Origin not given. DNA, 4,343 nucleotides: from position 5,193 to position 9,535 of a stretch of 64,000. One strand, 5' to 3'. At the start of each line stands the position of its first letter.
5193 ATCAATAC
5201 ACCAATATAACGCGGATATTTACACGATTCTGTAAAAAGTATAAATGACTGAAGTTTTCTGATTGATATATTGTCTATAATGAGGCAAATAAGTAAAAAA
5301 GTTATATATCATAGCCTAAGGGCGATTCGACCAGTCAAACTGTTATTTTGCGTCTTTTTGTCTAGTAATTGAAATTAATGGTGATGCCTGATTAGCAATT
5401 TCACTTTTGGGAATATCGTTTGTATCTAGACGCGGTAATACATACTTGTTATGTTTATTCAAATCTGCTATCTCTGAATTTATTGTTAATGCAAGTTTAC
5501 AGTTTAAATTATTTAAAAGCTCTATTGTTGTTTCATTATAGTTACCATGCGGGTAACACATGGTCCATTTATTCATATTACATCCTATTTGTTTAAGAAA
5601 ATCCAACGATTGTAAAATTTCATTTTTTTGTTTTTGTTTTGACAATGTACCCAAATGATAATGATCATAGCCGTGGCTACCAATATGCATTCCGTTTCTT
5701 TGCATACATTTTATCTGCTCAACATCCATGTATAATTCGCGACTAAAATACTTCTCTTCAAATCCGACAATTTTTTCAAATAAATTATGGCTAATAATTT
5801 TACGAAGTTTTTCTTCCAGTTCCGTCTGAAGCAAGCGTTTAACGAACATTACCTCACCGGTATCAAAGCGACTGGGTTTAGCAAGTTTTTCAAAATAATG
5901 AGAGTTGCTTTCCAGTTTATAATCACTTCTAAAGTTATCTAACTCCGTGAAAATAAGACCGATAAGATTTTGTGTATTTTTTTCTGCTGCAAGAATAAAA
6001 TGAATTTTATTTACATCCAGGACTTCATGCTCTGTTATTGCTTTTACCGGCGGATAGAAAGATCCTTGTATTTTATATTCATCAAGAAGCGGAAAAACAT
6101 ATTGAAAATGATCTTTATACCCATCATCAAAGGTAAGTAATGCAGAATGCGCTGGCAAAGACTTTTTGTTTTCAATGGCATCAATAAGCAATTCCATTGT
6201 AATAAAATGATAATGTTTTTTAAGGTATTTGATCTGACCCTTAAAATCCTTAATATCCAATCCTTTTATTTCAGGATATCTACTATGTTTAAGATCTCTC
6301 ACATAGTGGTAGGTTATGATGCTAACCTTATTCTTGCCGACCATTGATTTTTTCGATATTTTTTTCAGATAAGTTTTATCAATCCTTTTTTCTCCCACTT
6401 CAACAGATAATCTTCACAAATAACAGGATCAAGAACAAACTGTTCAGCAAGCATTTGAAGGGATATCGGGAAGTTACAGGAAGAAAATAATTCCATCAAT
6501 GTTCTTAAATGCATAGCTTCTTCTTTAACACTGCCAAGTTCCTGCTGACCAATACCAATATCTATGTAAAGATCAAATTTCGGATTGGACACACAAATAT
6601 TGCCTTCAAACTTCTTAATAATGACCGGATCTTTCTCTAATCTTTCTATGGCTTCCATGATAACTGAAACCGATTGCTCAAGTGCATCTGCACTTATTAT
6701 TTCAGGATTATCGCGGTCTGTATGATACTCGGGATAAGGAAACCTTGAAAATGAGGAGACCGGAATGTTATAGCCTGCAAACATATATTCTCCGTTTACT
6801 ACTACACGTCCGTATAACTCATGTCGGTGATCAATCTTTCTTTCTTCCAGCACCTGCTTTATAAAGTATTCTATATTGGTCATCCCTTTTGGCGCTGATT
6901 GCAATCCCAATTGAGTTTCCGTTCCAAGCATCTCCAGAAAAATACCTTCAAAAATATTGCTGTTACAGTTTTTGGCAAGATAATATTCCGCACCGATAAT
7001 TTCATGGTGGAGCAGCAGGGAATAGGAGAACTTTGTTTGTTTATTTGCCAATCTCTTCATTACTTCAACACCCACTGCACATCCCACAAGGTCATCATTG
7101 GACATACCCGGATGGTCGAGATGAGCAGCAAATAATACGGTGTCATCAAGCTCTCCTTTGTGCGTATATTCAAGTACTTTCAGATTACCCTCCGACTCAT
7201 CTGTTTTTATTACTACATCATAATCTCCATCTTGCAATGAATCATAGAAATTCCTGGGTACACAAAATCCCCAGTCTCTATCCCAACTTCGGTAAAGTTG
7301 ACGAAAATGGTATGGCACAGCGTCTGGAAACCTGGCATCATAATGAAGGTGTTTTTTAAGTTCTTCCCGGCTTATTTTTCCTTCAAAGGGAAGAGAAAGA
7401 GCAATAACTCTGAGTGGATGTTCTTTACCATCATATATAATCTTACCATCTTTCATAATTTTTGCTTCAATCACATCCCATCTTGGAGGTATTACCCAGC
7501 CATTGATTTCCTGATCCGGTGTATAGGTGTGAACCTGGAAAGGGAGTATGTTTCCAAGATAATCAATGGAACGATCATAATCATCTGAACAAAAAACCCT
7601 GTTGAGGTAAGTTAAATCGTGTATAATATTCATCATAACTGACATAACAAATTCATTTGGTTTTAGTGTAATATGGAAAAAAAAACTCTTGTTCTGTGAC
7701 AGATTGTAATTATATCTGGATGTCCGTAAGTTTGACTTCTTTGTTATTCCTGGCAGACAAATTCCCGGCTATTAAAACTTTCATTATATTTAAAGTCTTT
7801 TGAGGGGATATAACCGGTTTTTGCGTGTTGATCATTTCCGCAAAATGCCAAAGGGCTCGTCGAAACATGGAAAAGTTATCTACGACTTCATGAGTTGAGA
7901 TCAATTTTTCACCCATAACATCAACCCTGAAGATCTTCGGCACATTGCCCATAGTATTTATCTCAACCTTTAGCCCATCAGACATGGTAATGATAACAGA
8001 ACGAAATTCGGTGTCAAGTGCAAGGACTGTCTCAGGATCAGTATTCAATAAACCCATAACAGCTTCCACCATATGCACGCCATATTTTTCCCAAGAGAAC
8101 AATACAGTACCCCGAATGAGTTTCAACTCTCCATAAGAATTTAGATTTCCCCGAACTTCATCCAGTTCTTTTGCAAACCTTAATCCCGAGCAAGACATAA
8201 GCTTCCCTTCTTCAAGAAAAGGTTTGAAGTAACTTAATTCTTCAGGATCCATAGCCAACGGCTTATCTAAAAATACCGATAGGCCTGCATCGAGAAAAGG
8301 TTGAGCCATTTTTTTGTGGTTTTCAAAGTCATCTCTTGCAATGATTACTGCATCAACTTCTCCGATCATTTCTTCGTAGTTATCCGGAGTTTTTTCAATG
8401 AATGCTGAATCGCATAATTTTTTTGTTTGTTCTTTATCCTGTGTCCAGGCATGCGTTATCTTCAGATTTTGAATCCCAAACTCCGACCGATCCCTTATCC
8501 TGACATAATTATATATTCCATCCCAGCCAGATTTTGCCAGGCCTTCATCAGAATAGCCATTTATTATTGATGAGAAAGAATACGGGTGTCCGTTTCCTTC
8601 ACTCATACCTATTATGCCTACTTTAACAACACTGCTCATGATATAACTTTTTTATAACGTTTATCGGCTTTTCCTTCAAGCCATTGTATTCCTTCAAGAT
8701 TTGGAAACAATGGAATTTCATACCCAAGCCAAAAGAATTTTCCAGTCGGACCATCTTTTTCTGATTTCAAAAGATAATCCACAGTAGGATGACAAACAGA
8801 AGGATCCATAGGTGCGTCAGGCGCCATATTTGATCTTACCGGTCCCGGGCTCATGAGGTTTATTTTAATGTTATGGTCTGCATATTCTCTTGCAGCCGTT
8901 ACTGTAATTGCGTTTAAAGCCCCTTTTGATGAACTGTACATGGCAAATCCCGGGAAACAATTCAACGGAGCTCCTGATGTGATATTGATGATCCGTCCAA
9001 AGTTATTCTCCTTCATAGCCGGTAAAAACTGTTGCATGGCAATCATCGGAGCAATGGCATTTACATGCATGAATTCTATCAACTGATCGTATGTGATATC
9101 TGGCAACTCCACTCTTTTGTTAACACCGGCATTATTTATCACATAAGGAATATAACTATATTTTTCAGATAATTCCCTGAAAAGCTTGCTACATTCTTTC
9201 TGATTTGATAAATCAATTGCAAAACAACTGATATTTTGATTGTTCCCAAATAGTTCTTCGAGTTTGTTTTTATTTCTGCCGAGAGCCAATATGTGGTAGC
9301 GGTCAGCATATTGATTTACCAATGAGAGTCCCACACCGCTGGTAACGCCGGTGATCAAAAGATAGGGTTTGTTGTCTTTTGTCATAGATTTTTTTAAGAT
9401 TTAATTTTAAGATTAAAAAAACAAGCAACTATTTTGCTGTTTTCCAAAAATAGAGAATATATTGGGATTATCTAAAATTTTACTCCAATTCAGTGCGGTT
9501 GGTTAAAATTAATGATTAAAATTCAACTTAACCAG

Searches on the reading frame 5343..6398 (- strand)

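Call 4: search_protein_families(library=pfam, proteins=[window:5343-6398:-], max_evalue=0.01)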
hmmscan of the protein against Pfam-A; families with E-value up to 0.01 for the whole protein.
window:5343-6398:- (351 aa): 2 families
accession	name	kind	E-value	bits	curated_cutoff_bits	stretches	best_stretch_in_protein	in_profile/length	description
PF01522.26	Polysacc_deac_1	-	3.4e-23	82.4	23.1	2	226-301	48-122/124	Polysaccharide deacetylase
PF10096.14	DUF2334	-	0.0002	21.5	26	1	226-297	56-138/203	Uncharacterized protein conserved in bacteria (DUF2334)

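Call 8: search_protein_families(library=ncbifam, proteins=[window:5343-6398:-], max_evalue=0.00001)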
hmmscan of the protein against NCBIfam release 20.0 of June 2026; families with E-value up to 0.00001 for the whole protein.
window:5343-6398:- (351 aa): 7 families
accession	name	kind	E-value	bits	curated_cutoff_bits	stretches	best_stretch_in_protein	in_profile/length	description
TIGR03938.2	deacetyl_PgaB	equivalog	9.6e-24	83.6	321.9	1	23-111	1-91/621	poly-beta-1,6-N-acetyl-D-glucosamine N-deacetylase PgaB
NF011177.0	PRK14582.1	equivalog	3.1e-15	55.5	923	1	16-115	40-138/671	poly-beta-1,6-N-acetyl-D-glucosamine N-deacetylase PgaB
NF011176.0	PRK14581.1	equivalog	1.2e-14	53.4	1091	1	21-114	45-137/673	poly-beta-1,6-N-acetyl-D-glucosamine N-deacetylase PgaB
TIGR03933.1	PIA_icaB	equivalog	8.3e-13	48.4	248.35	1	43-112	29-100/245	intercellular adhesin biosynthesis polysaccharide N-deacetylase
TIGR02764.1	spore_ybaN_pdaB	equivalog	3.7e-11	43.1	237.4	1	227-301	49-122/191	polysaccharide deacetylase family sporulation protein PdaB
TIGR02884.1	spore_pdaA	equivalog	3.3e-08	33.5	298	1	226-299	79-152/224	delta-lactam-biosynthetic de-N-acetylase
TIGR02873.1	spore_ylxY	hypoth_equivalog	2.6e-06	26.9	391.5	1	226-301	127-201/268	probable sporulation protein, polysaccharide deacetylase family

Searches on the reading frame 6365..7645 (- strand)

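Call 4: search_protein_families(library=pfam, proteins=[window:6365-7645:-], max_evalue=0.01)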
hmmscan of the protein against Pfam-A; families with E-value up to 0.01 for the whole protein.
window:6365-7645:- (426 aa): 3 families
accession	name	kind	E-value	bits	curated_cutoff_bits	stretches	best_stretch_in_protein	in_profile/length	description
PF16254.10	DUF4910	-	4.5e-42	144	26.6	1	6-339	2-247/247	Domain of unknown function (DUF4910)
PF09940.16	DUF2172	-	8e-26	90.7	27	1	56-148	2-91/92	Domain of unknown function (DUF2172)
PF04389.22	Peptidase_M28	-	1.1e-11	45.3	21.3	1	160-331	6-191/193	Peptidase family M28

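Call 8: search_protein_families(library=ncbifam, proteins=[window:6365-7645:-], max_evalue=0.00001)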
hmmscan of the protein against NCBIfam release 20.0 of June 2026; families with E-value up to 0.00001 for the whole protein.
window:6365-7645:- (426 aa): 0 families

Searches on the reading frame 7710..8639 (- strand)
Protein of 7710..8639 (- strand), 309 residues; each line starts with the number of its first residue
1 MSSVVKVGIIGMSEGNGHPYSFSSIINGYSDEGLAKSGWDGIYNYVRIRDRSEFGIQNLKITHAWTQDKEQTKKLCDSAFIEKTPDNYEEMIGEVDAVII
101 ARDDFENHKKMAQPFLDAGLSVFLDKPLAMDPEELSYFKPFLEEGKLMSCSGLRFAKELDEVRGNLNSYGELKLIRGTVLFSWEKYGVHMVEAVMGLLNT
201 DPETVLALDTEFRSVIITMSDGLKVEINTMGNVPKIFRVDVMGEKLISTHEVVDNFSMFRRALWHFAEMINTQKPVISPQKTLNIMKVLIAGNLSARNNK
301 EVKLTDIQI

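Call 4: search_protein_families(library=pfam, proteins=[window:7710-8639:-], max_evalue=0.01)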
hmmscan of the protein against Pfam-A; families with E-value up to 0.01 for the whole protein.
window:7710-8639:- (309 aa): 1 family
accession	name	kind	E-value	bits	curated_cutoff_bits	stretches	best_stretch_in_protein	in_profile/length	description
PF01408.29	GFO_IDH_MocA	-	4.8e-12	47.1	24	1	57-137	24-104/120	Oxidoreductase family, NAD-binding Rossmann fold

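Call 8: search_protein_families(library=ncbifam, proteins=[window:7710-8639:-], max_evalue=0.00001)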
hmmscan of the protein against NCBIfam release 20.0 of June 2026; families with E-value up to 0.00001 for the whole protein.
window:7710-8639:- (309 aa): 0 families

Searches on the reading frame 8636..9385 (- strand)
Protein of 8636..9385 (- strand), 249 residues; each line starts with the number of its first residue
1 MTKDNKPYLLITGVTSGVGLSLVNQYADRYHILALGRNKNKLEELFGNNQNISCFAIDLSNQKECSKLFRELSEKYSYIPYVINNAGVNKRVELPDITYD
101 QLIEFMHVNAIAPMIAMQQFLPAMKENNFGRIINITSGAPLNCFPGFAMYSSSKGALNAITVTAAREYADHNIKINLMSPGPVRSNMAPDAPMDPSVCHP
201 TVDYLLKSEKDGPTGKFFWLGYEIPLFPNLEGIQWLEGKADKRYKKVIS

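Call 4: search_protein_families(library=pfam, proteins=[window:8636-9385:-], max_evalue=0.01)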
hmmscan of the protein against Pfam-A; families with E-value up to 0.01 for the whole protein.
window:8636-9385:- (249 aa): 4 families
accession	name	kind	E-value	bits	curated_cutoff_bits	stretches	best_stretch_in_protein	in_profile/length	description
PF00106.31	adh_short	-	2.5e-41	141.7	26.6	1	9-190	3-189/195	short chain dehydrogenase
PF13561.12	adh_short_C2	-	3.9e-28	99.1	27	1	16-192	6-185/236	Enoyl-(Acyl carrier protein) reductase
PF08659.16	KR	-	4.5e-08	33.6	22.6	1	10-161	4-160/180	KR domain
PF13460.12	NAD_binding_10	-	0.00017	21.9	27.2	1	13-141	1-102/184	NAD(P)H-binding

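Call 8: search_protein_families(library=ncbifam, proteins=[window:8636-9385:-], max_evalue=0.00001)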
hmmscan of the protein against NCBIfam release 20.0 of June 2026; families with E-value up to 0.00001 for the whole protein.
window:8636-9385:- (249 aa): 207 families (the best 25 are shown)
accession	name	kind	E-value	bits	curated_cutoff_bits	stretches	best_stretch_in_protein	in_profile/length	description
NF005672.0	PRK07454.1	equivalog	1.7e-31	109.3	234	1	4-186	4-191/241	SDR family oxidoreductase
NF005559.1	PRK07231.1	subfamily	1e-29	103.8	215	1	9-190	7-193/249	glucose 1-dehydrogenase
NF006565.0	PRK09072.1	equivalog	1.9e-29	103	238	1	8-190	7-191/265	SDR family oxidoreductase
NF009466.0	PRK12826.1-2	subfamily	2.2e-29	102.7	222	1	9-189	6-193/248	3-oxoacyl-ACP reductase FabG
NF006073.0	PRK08219.1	equivalog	3.6e-29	102.1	218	1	6-188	3-179/227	SDR family oxidoreductase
TIGR01963.1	PHB_DH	subfamily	1.2e-27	96.8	307.05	1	9-186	4-186/255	3-hydroxybutyrate dehydrogenase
NF005067.0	PRK06484.1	equivalog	1.2e-27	96.7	713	1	8-189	11-197/524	short chain dehydrogenase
TIGR01830.1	3oxo_ACP_reduc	equivalog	1.5e-27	96.9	297.75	1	10-188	2-186/239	3-oxoacyl-[acyl-carrier-protein] reductase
NF004824.0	PRK06180.1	subfamily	3.7e-27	95.2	298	1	5-188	3-188/279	oxidoreductase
NF006118.0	PRK08264.1-4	subfamily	5.3e-27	94.9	279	1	9-208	8-206/244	SDR family oxidoreductase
NF009464.0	PRK12824.1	subfamily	7.8e-27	94.5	269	1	10-191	6-193/245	3-oxoacyl-ACP reductase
NF005381.0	PRK06924.1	equivalog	1.1e-26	94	258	1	8-187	3-193/251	(S)-benzoin forming benzil reductase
TIGR04316.1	dhbA_paeA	equivalog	2.2e-26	93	300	1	10-188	2-185/250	2,3-dihydro-2,3-dihydroxybenzoate dehydrogenase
NF004198.0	PRK05653.1-3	equivalog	4.7e-26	91.7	296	1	8-189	9-195/248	3-oxoacyl-ACP reductase FabG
NF009093.0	PRK12429.1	subfamily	5.4e-26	91.4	258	1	9-186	8-190/259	3-hydroxybutyrate dehydrogenase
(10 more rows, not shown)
